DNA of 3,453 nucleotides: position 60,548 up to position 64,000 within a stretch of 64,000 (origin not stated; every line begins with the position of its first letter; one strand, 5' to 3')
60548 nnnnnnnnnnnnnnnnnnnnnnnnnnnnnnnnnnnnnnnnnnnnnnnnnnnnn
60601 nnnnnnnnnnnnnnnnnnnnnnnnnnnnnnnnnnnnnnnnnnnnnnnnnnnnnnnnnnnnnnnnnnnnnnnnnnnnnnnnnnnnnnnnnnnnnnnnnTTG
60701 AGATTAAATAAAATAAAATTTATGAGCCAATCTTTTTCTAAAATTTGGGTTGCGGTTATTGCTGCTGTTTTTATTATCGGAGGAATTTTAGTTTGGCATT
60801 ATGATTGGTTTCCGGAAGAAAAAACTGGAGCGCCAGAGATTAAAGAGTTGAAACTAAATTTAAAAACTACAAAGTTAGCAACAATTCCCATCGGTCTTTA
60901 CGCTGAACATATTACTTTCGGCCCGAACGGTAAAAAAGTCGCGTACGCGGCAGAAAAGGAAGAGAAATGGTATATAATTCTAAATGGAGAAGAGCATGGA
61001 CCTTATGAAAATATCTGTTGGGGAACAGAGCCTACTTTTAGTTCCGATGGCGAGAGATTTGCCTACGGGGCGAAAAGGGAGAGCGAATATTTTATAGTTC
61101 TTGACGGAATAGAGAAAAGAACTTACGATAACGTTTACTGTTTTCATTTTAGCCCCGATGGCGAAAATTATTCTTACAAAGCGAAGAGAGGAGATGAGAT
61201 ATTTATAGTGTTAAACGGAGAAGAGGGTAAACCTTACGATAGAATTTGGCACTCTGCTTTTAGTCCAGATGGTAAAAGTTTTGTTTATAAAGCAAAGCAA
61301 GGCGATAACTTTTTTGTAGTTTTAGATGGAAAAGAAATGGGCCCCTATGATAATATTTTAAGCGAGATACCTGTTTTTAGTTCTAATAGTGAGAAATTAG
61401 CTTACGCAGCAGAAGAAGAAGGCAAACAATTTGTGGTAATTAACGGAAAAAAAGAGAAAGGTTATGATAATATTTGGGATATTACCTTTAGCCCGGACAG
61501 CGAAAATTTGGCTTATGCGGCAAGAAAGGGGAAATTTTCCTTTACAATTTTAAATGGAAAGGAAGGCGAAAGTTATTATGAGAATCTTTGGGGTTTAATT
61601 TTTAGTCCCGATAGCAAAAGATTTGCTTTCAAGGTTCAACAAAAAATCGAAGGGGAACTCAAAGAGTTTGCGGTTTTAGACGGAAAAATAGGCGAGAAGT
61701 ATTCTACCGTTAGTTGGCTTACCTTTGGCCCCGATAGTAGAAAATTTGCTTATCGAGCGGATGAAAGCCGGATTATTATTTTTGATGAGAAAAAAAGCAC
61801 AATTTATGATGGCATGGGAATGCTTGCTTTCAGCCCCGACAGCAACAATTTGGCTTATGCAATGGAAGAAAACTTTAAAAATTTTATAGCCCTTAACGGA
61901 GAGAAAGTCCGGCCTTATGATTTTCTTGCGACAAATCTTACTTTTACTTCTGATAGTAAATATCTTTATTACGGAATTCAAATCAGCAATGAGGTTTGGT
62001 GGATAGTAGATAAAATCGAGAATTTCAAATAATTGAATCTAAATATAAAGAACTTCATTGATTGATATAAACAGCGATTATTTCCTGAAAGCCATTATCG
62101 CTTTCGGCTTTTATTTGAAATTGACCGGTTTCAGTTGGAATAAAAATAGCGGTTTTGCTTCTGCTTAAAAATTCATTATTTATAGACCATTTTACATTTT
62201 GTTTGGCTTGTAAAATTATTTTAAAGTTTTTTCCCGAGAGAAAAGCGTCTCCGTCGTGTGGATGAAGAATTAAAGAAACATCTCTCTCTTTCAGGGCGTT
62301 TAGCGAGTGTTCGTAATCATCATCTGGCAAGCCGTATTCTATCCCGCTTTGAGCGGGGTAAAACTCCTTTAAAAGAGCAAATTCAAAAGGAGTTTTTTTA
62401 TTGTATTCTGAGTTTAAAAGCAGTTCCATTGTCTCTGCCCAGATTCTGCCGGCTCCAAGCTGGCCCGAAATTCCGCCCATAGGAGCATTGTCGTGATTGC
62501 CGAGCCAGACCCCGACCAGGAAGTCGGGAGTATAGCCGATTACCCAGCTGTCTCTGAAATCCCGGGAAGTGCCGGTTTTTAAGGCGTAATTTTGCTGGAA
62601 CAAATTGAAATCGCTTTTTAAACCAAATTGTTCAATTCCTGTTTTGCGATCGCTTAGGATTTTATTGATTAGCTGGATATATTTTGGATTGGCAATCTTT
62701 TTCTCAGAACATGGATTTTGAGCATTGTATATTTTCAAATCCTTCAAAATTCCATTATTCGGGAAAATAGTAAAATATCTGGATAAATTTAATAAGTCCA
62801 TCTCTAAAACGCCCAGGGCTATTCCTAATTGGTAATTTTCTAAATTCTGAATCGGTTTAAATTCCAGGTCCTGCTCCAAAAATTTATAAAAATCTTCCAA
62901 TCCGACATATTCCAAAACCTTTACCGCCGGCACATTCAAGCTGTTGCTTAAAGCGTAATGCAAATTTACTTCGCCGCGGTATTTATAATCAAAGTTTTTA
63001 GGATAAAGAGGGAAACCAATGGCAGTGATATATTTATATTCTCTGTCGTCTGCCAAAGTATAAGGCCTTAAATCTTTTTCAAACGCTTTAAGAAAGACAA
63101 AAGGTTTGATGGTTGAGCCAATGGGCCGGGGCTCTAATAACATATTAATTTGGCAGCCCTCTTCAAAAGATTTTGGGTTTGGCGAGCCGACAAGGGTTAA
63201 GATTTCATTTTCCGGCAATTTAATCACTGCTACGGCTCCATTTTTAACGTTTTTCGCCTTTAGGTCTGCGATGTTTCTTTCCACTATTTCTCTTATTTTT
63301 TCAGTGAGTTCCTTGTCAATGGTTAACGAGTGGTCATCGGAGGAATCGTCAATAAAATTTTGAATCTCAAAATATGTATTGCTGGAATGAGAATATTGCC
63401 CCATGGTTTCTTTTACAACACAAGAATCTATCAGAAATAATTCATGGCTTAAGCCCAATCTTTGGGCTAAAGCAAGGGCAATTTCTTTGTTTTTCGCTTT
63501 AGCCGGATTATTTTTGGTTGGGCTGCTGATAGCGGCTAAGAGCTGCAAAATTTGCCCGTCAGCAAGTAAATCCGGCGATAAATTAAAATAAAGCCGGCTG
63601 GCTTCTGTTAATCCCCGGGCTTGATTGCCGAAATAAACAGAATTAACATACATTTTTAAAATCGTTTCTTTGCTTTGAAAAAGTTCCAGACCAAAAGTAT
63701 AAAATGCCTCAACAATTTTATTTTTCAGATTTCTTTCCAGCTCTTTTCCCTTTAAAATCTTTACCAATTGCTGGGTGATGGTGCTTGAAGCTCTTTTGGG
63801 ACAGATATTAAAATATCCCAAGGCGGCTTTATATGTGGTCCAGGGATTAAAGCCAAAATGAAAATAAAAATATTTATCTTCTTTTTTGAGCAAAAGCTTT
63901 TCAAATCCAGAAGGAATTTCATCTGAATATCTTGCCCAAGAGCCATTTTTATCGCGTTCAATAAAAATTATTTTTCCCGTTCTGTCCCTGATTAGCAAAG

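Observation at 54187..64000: Thioester-competent alpha-2-macroglobulin + PD40 propeller + convergent PBP1C in a CPR-like, TM-anchored format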

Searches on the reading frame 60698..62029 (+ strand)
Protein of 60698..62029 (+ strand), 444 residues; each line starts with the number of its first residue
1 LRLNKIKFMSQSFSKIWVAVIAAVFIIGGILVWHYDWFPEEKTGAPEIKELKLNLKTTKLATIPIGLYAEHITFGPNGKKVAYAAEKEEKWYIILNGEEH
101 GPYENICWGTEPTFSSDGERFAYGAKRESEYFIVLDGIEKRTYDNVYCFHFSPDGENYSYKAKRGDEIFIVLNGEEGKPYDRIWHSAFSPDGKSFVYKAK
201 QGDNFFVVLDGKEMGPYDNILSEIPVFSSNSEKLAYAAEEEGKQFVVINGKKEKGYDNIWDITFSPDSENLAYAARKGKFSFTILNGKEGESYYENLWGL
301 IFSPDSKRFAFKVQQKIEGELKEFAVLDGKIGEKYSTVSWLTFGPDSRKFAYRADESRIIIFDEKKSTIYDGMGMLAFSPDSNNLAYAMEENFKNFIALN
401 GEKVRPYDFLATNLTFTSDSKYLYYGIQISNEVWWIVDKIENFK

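Call 10: search_protein_families(library=pfam, proteins=[window:60722-62029:+], max_evalue=0.01)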
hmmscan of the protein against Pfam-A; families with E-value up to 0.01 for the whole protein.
window:60722-62029:+ (436 aa): 5 families
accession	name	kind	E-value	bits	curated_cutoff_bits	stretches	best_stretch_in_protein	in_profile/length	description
PF07676.18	PD40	-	3e-17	62.5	20.9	0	102-115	12-25/38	WD40-like Beta Propeller Repeat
PF23763.2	Beta-barrel_GLAA-B_I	-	4.7e-09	36.8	28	0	327-387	9-67/95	GLAA-B beta-barrel domain I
PF00400.38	WD40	-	1.1e-05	26.2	27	0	247-264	9-27/39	WD domain, G-beta repeat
PF25174.1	Beta-prop_THOC3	-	0.00071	19.1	305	0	250-385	90-236/272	THOC3 beta-propeller domain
PF23775.1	Beta-prop_RIG_2nd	-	0.0029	17.5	80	0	250-273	39-62/278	RIG second beta-propeller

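Call 11: search_protein_families(library=ncbifam, proteins=[window:60722-62029:+], max_evalue=0.01)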
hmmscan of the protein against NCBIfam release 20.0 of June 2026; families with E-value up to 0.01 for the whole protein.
window:60722-62029:+ (436 aa): 3 families
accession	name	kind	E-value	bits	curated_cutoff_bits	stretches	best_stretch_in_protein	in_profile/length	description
NF045725.1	TmcD_fam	equivalog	5.7e-51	173.7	440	5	102-197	308-405/412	electron transfer complex subunit TmcD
TIGR02800.1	propeller_TolB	equivalog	1.6e-06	27.4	343.15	0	66-237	198-391/418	Tol-Pal system beta propeller repeat protein TolB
NF053518.1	DipepPtdsDpp5Prph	equivalog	0.00012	20.8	900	0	247-270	193-216/655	dipeptidyl-peptidase Dpp5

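Call 39: find_homologous_proteins(query=window:60722-62029:+, max_evalue=0.00001)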
Query window:60722-62029:+ (436 aa): 1500 proteins with E <= 0.00001 among 8000 candidates; the best 120 are listed.
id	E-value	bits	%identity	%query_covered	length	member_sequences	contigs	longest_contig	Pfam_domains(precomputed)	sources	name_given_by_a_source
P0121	3.3e-117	410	33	86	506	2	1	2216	PF26549.1,PF07676.19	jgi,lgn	-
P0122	4.2e-93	331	36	98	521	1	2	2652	PF25174.2,PF26549.1,PF26550.2,PF07676.19,PF23763.3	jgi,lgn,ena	-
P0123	2.0e-92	329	40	85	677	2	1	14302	PF23381.2,PF26550.2,PF07676.19,PF23763.3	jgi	jgi:hypothetical protein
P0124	1.3e-90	323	37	85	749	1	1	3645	PF26549.1,PF03130.23,PF26550.2,PF07676.19,PF13646.13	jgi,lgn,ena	-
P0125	8.3e-90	320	29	91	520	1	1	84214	PF25174.2,PF26549.1,PF23381.2,PF26550.2,PF00400.39,PF07676.19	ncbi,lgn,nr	ncbi:MAG: hypothetical protein PHU81_06395 [Acidobacteriota bacterium]|nr:hypothetical protein [Acid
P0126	8.3e-89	317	29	89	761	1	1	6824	PF26549.1,PF26550.2,PF07676.19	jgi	-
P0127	2.8e-88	315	36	98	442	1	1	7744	PF26550.2,PF07676.19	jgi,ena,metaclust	metaclust:\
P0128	3.3e-87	311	32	81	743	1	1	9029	PF26549.1,PF03781.23,PF26550.2,PF07676.19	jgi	-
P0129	1.1e-84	303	30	84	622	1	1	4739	PF23381.2,PF26550.2,PF00400.39,PF07676.19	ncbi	-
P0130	6.9e-83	297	34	82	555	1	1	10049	PF25174.2,PF26549.1,PF26550.2,PF02897.22,PF00400.39,PF07676.19,PF23414.2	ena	-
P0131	2.7e-82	295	35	96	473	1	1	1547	PF26549.1,PF00930.28,PF26550.2,PF07676.19,PF02927.21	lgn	-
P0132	9.1e-82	294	29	82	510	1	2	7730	PF26549.1,PF07676.19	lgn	-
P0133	1.3e-81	293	29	77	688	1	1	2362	PF25174.2,PF26549.1,PF00930.28,PF26550.2,PF02897.22,PF00400.39,PF07676.19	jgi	jgi:Tol biopolymer transport system component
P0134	1.9e-80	289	37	85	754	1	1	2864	PF26549.1,PF03781.23,PF26550.2,PF02897.22,PF07676.19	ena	-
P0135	2.3e-79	286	36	99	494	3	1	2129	PF26549.1,PF00930.28,PF00659.25,PF23381.2,PF26550.2,PF07676.19,PF23763.3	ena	-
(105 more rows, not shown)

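Call 56: list_cluster_members(proteins=[P0001, L001:17872-19953:-, window:60698-62029:+, window:16622-18538:+])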
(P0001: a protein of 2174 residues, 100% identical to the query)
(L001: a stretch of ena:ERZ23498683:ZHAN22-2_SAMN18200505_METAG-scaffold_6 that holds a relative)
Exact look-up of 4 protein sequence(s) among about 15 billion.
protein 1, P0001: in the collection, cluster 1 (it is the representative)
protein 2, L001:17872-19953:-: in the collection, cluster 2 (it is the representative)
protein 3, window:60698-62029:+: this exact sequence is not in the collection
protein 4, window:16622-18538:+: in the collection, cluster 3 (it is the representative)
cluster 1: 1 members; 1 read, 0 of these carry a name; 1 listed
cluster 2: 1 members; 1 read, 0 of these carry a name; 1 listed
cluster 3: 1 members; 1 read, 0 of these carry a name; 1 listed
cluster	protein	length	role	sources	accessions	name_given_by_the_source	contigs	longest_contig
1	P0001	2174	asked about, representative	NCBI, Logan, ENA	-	-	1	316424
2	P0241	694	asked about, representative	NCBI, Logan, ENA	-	-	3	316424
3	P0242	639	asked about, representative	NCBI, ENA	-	-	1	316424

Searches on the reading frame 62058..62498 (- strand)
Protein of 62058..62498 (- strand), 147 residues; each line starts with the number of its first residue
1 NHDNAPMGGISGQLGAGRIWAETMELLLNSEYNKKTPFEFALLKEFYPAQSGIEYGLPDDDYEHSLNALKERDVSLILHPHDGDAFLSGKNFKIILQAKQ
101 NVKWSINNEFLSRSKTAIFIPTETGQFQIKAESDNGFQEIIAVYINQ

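Call 37: search_protein_families(library=pfam, proteins=[window:62058-62498:-], max_evalue=10)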
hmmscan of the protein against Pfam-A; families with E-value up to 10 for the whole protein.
window:62058-62498:- (147 aa): 1 family
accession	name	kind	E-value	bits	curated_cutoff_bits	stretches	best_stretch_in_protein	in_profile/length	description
PF13584.12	BatD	-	0.0084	17.2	24.1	1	88-131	30-73/92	BatD DUF11 like domain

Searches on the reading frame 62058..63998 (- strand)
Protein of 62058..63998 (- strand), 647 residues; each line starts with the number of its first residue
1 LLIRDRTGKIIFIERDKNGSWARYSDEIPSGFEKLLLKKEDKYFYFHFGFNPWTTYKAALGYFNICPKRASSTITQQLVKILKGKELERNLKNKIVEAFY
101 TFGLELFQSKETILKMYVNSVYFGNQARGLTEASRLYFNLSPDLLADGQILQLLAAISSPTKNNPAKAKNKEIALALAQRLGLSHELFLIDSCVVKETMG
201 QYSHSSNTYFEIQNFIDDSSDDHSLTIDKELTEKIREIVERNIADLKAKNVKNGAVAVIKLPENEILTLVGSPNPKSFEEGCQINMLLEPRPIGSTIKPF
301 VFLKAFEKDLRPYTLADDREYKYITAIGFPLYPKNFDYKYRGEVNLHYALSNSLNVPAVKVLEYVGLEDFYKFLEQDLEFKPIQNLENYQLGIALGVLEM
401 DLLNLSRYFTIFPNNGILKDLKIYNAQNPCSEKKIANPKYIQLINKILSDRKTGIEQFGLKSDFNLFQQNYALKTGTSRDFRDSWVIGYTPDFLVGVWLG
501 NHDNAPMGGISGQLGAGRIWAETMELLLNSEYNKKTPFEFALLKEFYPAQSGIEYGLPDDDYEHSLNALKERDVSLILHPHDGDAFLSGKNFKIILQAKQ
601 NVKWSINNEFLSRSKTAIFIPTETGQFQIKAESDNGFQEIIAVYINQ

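Call 10: search_protein_families(library=pfam, proteins=[window:62058-63998:-], max_evalue=0.01)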
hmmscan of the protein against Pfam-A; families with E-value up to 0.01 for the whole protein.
window:62058-63998:- (647 aa): 2 families
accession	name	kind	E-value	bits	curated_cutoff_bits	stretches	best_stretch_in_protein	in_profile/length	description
PF00912.28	Transgly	-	5.6e-34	117.6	27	1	14-170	9-164/178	Transglycosylase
PF00905.27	Transpeptidase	-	2.1e-14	53.8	22.1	1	255-492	2-267/299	Penicillin binding protein transpeptidase domain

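Call 11: search_protein_families(library=ncbifam, proteins=[window:62058-63998:-], max_evalue=0.01)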
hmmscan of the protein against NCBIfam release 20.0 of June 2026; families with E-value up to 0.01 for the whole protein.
window:62058-63998:- (647 aa): 14 families
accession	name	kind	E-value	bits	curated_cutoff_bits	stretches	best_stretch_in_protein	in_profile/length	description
TIGR02073.1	PBP_1c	equivalog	1.8e-99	334.3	494.2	1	3-534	14-550/728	penicillin-binding protein 1C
TIGR02074.1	PBP_1a_fam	subfamily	1.8e-73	248.1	508.75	2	225-527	228-532/535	PBP1A family penicillin-binding protein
NF051885.1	tranpepglycosPbpC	equivalog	2.4e-60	204.8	900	2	213-524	282-590/632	multimodular transpeptidase-transglycosylase PbpC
NF008414.0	PRK11240.1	equivalog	5.2e-44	150.5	1121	1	15-534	57-571/774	peptidoglycan glycosyltransferase PbpC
TIGR02071.1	PBP_1b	equivalog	3.3e-42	144.6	717.75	2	226-535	375-690/729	penicillin-binding protein 1B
NF011423.0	PRK14850.1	equivalog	4.1e-32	111.4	1275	1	29-525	166-690/764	penicillin-binding protein 1b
NF008643.0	PRK11636.1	equivalog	5.3e-30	104.4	1263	3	26-174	72-220/850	peptidoglycan glycosyltransferase/peptidoglycan DD-transpeptidase MrcA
NF038276.1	strep_PBP2A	exception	2.1e-29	102.3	1100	2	291-502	392-609/716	penicillin-binding protein PBP2A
NF007061.0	PRK09506.1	equivalog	4.8e-29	100.7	1120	1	33-522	224-741/825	bifunctional glycosyl transferase/transpeptidase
NF038272.1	strep_PBP1A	exception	1.7e-27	96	1075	2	25-169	74-220/658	penicillin-binding protein PBP1A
TIGR02070.1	mono_pep_trsgly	equivalog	6.9e-19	68.2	182.65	1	20-168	56-203/224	monofunctional biosynthetic peptidoglycan transglycosylase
NF038274.1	strep_PBP1B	exception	5.3e-15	54.8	1225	2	25-135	87-202/745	penicillin-binding protein PBP1B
NF010008.0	PRK13481.1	equivalog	1.2e-12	47.7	270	1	25-165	85-226/269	glycosyltransferase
TIGR03423.1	pbp2_mrdA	equivalog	0.00012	20.8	455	1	222-375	228-386/593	penicillin-binding protein 2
